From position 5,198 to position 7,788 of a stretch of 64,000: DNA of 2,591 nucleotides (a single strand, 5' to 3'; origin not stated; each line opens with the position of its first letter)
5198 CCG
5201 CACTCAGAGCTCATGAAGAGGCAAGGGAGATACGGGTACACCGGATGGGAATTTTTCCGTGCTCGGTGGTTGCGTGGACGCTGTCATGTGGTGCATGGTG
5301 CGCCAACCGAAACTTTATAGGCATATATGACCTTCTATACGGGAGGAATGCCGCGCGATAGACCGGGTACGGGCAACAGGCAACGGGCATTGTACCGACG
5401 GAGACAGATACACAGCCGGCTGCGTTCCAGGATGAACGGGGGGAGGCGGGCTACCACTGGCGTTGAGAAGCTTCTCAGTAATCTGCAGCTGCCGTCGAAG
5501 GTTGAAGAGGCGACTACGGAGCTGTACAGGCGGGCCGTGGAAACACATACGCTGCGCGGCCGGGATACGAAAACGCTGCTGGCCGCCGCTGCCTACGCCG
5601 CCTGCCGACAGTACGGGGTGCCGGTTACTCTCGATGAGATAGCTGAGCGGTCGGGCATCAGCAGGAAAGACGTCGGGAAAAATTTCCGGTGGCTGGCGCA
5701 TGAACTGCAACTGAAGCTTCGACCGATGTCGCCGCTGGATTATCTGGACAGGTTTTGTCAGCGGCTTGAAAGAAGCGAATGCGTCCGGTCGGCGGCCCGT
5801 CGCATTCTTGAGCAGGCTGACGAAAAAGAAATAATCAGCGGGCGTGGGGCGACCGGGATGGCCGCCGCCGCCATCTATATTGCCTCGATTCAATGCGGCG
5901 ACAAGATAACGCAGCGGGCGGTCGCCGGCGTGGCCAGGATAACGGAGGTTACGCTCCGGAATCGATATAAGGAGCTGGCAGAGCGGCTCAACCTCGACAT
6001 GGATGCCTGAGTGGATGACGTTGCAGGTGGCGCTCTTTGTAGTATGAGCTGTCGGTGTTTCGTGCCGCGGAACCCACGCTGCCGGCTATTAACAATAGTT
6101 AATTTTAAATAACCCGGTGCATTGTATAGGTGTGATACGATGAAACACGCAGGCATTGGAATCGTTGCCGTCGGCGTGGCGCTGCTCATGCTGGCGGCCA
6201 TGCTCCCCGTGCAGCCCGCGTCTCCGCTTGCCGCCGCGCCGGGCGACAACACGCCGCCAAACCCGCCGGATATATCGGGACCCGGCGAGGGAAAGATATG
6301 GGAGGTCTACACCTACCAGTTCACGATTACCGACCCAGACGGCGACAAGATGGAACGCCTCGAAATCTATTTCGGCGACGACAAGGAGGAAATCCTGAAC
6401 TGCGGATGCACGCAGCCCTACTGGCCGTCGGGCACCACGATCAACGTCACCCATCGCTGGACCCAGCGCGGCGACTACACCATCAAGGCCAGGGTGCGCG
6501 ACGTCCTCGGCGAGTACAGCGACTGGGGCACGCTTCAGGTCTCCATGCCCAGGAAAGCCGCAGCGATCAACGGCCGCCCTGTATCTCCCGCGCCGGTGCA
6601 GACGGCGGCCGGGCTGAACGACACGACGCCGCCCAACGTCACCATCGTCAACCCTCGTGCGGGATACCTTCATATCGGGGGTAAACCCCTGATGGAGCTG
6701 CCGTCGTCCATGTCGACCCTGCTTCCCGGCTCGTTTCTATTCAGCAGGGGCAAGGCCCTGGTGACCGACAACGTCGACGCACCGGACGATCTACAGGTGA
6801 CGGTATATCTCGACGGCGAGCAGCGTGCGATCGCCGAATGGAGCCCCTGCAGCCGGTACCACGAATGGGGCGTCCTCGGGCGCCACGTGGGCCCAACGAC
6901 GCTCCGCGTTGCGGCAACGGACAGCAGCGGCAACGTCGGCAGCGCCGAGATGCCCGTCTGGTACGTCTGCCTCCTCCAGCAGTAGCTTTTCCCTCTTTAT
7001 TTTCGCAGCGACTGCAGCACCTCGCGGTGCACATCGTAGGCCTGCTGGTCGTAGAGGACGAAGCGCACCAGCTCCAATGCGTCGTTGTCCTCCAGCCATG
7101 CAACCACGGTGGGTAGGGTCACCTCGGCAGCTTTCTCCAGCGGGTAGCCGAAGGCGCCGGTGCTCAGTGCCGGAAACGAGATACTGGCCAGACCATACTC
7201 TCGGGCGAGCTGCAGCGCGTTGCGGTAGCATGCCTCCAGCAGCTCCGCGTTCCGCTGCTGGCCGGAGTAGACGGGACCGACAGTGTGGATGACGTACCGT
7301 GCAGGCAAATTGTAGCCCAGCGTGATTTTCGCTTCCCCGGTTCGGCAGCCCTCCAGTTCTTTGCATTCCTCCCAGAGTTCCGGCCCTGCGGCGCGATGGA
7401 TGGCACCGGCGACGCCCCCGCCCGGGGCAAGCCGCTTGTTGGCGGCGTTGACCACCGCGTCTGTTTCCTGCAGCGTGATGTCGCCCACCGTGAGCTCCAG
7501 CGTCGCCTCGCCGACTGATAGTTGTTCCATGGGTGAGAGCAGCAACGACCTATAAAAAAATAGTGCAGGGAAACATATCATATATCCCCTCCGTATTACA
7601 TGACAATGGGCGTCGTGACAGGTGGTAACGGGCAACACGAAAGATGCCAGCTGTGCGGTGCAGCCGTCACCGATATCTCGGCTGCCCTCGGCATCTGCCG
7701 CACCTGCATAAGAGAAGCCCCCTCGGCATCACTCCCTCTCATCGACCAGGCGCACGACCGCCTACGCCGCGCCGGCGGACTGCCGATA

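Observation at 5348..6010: Headless TFB paralog: BRE/TBP-binding core without the RNAP-recruiting Zn ribbon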

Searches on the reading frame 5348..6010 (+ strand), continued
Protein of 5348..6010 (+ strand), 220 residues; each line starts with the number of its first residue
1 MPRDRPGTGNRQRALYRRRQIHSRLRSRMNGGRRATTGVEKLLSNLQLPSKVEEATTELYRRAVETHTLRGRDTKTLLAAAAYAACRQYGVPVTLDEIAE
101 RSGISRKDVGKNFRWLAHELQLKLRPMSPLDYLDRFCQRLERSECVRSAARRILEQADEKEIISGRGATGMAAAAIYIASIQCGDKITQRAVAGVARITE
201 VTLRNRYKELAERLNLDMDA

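Call 58: get_annotated_region(hit=H1, flank=2500)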
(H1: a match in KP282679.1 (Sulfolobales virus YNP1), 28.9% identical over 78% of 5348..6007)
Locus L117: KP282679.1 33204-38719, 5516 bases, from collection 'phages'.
description: Sulfolobales virus YNP1 strain SYV1, complete genome.
organism: Sulfolobales virus YNP1 (NCBI taxid 1732179)
taxonomy: Viruses
host: Sulfolobales; source: -; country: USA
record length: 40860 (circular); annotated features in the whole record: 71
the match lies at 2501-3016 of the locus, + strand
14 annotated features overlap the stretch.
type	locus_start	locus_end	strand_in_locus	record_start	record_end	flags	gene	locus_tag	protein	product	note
CDS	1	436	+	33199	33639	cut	-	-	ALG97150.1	hypothetical protein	-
CDS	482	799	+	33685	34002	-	-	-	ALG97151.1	hypothetical protein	-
CDS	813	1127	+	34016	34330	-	-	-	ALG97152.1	hypothetical protein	-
CDS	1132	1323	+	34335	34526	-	-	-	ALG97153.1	hypothetical protein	-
CDS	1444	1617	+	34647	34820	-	-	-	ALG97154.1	hypothetical protein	-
CDS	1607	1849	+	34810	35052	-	-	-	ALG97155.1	conserved hypothetical protein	-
CDS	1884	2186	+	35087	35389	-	-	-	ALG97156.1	hypothetical protein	-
CDS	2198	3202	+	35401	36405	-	-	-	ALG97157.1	putative Transcription initiation factor B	-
CDS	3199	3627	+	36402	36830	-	-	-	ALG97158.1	hypothetical protein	-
CDS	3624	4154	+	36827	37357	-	-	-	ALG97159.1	hypothetical protein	-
CDS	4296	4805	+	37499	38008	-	-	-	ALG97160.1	hypothetical protein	-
CDS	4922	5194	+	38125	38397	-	-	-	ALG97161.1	hypothetical protein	-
CDS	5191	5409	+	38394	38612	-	-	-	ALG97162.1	hypothetical protein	-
CDS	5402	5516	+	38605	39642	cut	-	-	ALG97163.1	hypothetical protein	-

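Call 67: search_protein_families(library=ncbifam, proteins=[window:5348-6010:+, P0008, P0207, P0170, P0293], max_evalue=0.001)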
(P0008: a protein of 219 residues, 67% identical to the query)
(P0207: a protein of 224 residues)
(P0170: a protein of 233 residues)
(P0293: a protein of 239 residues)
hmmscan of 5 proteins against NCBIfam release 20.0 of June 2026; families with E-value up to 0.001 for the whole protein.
window:5348-6010:+ (220 aa): 1 family
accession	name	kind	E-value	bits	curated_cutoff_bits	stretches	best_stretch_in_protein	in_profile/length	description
NF001658.0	PRK00423.1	subfamily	9.2e-68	228.6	384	1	10-218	99-310/312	transcription initiation factor IIB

P0008 (219 aa): 3 families
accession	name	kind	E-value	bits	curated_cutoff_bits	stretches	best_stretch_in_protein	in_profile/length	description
NF001658.0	PRK00423.1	subfamily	2.8e-68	230.3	384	1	38-216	130-308/312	transcription initiation factor IIB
TIGR02937.1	sigma70-ECF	superfamily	4.3e-05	23.2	42.9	0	183-214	130-161/165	sigma-70 family RNA polymerase sigma factor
TIGR03879.1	near_KaiC_dom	domain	0.00041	20.8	65.1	0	174-208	23-57/91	probable regulatory domain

P0207 (224 aa): 1 family
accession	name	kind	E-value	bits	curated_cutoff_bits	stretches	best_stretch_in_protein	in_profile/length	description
NF001658.0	PRK00423.1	subfamily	8.3e-73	245.2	384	1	8-224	98-310/312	transcription initiation factor IIB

P0170 (233 aa): 1 family
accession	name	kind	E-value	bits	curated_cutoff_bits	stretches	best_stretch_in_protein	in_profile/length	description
NF001658.0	PRK00423.1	subfamily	6.6e-74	248.8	384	1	15-232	93-310/312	transcription initiation factor IIB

P0293 (239 aa): 1 family
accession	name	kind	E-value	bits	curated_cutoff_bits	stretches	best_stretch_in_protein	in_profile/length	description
NF001658.0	PRK00423.1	subfamily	2.9e-68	230.3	384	1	32-236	107-311/312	transcription initiation factor IIB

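Call 68: search_protein_families(library=padloc, proteins=[window:5348-6010:+, P0008], max_evalue=0.001)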
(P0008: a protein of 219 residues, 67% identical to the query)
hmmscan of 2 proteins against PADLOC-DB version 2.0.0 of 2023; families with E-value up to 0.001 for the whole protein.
window:5348-6010:+ (220 aa): 0 families

P0008 (219 aa): 1 family
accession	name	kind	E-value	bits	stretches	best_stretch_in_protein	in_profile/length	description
PDLC04133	mad1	-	3e-05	22.2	0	92-109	5-22/60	mads_1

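Call 69: find_encoding_contigs(protein=P0207, flank=4000, max_places=3)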
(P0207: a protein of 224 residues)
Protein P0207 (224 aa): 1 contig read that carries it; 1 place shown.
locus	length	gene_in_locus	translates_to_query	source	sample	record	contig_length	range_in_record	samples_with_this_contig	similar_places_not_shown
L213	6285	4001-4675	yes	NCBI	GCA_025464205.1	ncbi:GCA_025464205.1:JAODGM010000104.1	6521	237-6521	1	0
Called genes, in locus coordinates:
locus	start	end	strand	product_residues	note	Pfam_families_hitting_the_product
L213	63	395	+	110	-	PF02001:DUF134, PF08281:Sigma70_r4_2 (weak), PF20432:Xre-like-HTH (faint)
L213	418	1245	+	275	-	PF20720:nSTAND3 (weak), PF10609:ParA, PF01656:CbiA, PF02374:ArsA_ATPase, PF09140:MipZ (weak), PF13614:AAA_31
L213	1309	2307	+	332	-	PF14520:HHH_5, PF00154:RecA_N, PF06745:ATPase, PF08423:Rad51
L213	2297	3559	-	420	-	PF01896:DNA_primase_S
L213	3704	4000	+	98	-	-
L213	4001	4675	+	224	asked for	PF00382:TFIIB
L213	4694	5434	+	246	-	-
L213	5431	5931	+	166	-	PF00149:Metallophos, PF12850:Metallophos_2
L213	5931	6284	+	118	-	?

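Call 72: find_encoding_contigs(protein=P0170, flank=4000, max_places=2)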
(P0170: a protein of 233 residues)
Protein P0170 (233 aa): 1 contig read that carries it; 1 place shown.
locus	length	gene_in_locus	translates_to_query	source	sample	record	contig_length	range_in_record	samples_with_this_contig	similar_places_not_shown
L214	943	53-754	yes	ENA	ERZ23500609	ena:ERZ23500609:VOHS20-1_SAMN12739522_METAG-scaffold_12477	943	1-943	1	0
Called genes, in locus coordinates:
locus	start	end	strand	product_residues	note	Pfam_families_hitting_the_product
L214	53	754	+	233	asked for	PF00382:TFIIB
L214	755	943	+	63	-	?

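Call 73: find_encoding_contigs(protein=P0293, flank=4000, max_places=2)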
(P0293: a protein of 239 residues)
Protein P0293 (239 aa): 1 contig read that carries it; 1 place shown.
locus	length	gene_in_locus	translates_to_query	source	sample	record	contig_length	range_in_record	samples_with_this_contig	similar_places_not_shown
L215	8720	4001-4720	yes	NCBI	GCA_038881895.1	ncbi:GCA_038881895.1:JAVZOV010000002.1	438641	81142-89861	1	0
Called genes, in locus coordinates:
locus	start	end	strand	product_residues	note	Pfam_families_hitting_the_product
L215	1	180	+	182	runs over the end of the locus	PF02002:TFIIE_alpha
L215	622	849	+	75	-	-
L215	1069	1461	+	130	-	PF08859:DGC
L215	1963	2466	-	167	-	-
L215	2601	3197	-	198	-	-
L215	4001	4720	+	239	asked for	PF00382:TFIIB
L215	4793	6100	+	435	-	PF00291:PALP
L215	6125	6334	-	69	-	-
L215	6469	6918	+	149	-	PF01814:Hemerythrin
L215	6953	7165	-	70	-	-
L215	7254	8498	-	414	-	PF00375:SDF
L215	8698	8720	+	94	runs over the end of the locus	PF02597:ThiS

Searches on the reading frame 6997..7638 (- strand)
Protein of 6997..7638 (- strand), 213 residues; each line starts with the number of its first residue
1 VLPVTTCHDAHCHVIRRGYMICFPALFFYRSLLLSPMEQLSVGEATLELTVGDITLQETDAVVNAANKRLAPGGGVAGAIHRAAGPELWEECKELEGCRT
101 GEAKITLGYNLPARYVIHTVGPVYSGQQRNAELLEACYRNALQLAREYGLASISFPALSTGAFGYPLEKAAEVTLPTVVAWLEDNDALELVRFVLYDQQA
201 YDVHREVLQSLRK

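Call 50: search_protein_families(library=pfam, proteins=[window:6997-7638:-], max_evalue=0.01)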
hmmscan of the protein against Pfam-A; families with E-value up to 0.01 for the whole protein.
window:6997-7638:- (213 aa): 1 family
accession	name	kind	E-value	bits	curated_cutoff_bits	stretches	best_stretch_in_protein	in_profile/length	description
PF01661.27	Macro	-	1.7e-46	157.4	22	1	63-173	1-117/118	Macro domain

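Call 68: search_protein_families(library=padloc, proteins=[window:6997-7638:-], max_evalue=0.001)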
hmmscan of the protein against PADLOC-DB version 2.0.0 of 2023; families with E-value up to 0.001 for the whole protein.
window:6997-7638:- (213 aa): 0 families
